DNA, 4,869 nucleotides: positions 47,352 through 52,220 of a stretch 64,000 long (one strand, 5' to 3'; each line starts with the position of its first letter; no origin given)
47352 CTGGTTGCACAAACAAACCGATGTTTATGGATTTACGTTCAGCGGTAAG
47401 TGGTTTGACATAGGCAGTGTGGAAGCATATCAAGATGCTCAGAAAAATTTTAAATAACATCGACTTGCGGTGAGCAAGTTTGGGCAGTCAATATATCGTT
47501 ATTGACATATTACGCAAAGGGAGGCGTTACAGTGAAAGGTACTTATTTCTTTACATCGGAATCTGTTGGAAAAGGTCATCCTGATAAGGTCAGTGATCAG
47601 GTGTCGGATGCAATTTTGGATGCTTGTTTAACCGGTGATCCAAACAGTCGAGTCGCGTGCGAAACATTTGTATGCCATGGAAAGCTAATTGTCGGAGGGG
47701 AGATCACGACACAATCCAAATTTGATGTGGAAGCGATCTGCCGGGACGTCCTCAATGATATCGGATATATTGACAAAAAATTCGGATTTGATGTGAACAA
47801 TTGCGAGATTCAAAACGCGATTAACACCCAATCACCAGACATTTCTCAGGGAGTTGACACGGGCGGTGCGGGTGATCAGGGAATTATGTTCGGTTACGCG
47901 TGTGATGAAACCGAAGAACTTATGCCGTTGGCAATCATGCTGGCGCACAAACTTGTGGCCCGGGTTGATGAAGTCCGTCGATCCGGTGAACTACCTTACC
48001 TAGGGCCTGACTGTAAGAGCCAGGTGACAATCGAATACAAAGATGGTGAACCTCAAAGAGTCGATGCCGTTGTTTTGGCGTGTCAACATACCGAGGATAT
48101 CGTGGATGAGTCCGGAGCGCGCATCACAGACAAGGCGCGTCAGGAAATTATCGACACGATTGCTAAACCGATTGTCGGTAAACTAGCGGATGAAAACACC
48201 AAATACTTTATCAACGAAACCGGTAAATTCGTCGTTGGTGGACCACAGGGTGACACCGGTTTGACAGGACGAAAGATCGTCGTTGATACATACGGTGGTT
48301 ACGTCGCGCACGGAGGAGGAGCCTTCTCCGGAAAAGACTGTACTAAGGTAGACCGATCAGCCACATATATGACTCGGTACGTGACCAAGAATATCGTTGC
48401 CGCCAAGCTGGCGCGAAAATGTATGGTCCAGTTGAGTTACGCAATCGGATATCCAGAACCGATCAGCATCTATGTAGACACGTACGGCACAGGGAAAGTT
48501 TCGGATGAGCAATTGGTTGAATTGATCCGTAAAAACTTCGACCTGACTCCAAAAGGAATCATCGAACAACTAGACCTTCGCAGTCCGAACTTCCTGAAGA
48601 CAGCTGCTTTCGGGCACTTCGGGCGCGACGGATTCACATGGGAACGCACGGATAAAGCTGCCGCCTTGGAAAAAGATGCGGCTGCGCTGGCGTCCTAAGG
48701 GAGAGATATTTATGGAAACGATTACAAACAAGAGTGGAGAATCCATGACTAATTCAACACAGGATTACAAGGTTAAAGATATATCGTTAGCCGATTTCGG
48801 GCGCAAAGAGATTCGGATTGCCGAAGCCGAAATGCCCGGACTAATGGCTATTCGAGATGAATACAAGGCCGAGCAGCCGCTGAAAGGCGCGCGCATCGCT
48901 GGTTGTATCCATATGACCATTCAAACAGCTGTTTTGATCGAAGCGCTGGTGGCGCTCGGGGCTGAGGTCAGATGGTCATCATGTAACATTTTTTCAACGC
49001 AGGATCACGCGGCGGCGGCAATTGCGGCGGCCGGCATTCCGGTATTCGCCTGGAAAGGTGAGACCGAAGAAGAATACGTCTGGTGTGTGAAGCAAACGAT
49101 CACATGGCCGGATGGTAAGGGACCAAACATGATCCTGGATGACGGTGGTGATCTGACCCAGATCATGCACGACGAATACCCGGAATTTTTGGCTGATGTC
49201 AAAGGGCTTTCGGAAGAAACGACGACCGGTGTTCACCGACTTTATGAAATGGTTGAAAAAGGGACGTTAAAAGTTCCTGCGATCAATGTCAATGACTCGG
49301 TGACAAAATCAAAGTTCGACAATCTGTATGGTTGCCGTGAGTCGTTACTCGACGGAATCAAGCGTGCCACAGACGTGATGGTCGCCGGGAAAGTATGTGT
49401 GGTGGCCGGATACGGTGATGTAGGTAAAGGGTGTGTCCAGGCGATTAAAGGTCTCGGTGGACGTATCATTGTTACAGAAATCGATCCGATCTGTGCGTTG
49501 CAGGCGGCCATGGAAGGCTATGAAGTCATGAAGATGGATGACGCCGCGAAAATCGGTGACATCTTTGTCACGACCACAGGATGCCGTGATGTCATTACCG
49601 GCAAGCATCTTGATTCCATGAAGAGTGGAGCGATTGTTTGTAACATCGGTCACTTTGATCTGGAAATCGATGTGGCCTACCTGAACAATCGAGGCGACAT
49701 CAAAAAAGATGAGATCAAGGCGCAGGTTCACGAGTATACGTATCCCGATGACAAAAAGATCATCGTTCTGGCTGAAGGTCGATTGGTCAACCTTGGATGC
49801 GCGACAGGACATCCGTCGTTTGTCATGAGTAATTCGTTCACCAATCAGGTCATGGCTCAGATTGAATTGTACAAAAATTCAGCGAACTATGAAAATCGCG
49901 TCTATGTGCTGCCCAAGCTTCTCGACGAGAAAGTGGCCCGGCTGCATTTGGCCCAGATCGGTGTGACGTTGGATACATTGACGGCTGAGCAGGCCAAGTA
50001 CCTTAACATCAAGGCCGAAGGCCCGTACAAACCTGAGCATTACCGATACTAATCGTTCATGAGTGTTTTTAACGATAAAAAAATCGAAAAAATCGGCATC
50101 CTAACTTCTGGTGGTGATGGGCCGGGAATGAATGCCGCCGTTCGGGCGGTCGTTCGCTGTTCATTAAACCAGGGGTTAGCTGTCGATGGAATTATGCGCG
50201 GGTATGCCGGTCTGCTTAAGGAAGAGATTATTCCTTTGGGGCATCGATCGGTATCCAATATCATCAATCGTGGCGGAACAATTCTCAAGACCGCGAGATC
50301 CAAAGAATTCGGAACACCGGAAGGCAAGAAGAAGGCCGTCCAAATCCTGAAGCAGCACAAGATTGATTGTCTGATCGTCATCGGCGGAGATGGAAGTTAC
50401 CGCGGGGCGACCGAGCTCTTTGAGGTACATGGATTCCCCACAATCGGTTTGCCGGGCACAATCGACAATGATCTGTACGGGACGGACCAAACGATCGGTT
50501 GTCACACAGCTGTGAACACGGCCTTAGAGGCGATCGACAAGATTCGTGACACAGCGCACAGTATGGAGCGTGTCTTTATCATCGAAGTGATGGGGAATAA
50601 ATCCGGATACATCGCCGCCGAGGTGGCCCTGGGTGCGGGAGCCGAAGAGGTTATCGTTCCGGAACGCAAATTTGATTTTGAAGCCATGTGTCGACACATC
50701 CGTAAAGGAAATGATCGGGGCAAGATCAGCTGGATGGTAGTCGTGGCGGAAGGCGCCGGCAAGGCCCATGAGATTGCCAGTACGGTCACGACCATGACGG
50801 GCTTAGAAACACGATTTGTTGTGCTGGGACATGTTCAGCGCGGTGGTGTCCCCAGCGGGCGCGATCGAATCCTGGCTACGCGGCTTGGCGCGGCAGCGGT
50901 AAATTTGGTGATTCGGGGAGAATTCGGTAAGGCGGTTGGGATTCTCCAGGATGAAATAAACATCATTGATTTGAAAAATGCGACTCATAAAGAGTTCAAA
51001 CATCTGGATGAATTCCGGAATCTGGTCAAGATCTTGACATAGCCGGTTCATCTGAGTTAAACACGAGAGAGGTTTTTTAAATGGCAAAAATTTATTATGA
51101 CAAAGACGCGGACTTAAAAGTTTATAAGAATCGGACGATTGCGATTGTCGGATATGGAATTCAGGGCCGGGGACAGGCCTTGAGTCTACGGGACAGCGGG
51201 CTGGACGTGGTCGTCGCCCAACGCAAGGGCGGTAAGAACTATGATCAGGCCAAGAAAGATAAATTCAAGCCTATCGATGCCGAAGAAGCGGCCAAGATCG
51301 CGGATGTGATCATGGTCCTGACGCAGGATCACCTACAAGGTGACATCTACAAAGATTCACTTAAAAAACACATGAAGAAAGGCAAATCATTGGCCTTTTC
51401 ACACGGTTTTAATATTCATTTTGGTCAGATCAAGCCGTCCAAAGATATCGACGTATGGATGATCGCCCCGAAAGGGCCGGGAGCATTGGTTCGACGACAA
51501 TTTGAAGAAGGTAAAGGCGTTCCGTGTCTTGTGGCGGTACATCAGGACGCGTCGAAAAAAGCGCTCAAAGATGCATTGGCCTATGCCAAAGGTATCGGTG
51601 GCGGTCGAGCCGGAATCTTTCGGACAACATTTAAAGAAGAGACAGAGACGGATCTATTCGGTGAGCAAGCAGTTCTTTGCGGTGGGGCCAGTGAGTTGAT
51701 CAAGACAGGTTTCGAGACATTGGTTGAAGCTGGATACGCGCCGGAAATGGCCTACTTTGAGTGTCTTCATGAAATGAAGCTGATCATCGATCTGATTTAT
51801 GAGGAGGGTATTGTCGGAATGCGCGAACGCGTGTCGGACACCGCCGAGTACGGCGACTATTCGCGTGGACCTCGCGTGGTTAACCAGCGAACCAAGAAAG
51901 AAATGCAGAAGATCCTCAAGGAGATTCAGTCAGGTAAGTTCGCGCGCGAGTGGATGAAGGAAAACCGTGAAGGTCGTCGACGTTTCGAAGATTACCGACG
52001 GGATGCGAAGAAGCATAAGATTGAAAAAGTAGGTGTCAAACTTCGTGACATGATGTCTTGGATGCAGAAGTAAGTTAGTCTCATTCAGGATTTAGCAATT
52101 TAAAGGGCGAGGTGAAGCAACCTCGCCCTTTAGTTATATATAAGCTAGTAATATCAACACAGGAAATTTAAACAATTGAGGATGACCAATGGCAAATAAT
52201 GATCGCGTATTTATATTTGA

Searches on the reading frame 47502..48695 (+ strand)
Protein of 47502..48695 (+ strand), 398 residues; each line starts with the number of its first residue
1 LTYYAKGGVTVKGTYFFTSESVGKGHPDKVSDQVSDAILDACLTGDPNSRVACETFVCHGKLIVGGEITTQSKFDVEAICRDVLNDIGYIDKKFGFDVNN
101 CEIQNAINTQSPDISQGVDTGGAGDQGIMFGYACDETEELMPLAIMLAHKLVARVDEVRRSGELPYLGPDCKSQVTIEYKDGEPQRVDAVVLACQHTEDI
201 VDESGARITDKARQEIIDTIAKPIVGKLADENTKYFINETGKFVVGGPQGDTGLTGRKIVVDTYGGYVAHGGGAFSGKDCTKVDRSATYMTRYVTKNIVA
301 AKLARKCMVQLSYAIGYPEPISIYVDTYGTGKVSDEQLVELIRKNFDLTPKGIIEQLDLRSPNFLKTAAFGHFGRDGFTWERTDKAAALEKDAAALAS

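Call 45: search_protein_families(library=pfam, proteins=[window:47502-48695:+], max_evalue=0.0001)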
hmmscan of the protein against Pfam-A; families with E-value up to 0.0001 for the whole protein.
window:47502-48695:+ (398 aa): 3 families
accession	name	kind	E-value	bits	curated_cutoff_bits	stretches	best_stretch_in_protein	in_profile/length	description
PF02773.21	S-AdoMet_synt_C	-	7.6e-67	223.9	25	1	245-382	1-138/138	S-adenosylmethionine synthetase, C-terminal domain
PF02772.21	S-AdoMet_synt_M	-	2.6e-43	147.4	29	1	122-243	3-120/120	S-adenosylmethionine synthetase, central domain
PF00438.25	S-AdoMet_synt_N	-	2.3e-39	134.4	33.1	1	15-112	2-99/99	S-adenosylmethionine synthetase, N-terminal domain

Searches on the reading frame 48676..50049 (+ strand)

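Call 45: search_protein_families(library=pfam, proteins=[window:48676-50049:+], max_evalue=0.0001)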
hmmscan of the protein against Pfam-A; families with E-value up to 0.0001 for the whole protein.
window:48676-50049:+ (458 aa): 3 families
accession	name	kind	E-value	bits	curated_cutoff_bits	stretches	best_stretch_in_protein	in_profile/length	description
PF05221.23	AdoHcyase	-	3.9e-142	473.2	25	2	30-166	1-138/299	S-adenosyl-L-homocysteine hydrolase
PF00670.27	AdoHcyase_NAD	-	2.5e-80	268.7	27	1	216-378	1-162/162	S-adenosyl-L-homocysteine hydrolase, NAD binding domain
PF02826.25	2-Hacid_dh_C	-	3.5e-06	26.9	25.1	1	235-325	33-127/178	D-isomer specific 2-hydroxyacid dehydrogenase, NAD binding domain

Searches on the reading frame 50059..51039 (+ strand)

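Call 45: search_protein_families(library=pfam, proteins=[window:50059-51039:+], max_evalue=0.0001)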
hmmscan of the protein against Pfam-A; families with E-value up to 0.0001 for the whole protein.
window:50059-51039:+ (327 aa): 2 families
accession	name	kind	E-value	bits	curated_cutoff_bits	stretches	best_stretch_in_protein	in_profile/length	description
PF00365.25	PFK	-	1.3e-104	349.9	30.9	1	11-283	1-276/277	Phosphofructokinase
PF01513.26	NAD_kinase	-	9.6e-06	26.4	25.5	1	91-132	62-103/130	ATP-NAD kinase N-terminal domain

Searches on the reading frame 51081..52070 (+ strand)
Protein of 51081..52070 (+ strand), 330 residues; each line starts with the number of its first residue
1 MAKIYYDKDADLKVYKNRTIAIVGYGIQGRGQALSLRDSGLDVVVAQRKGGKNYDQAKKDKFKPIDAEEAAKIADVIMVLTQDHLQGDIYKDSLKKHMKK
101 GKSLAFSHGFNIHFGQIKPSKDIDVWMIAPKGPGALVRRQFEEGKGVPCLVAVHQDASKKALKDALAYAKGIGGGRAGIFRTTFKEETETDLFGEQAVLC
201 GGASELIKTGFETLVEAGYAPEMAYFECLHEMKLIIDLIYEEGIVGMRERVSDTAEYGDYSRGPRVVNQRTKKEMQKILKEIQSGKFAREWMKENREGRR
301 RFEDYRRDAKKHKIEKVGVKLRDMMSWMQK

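Call 45: search_protein_families(library=pfam, proteins=[window:51081-52070:+], max_evalue=0.0001)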
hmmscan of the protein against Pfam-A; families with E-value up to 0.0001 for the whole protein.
window:51081-52070:+ (330 aa): 4 families
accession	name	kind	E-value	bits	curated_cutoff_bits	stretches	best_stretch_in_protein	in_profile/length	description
PF07991.19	KARI_N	-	8.8e-69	230.7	20.6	1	16-178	3-165/165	Acetohydroxy acid isomeroreductase, NADPH-binding domain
PF01450.25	KARI_C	-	1.5e-66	223.6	29.1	1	184-327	1-144/144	Ketol-acid reductoisomerase, C-terminal domain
PF03807.23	F420_oxidored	-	1.4e-05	26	21.6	1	19-82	1-68/94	NADP oxidoreductase coenzyme F420-dependent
PF02826.25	2-Hacid_dh_C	-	9.5e-05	22.3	25.1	0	13-101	32-120/178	D-isomer specific 2-hydroxyacid dehydrogenase, NAD binding domain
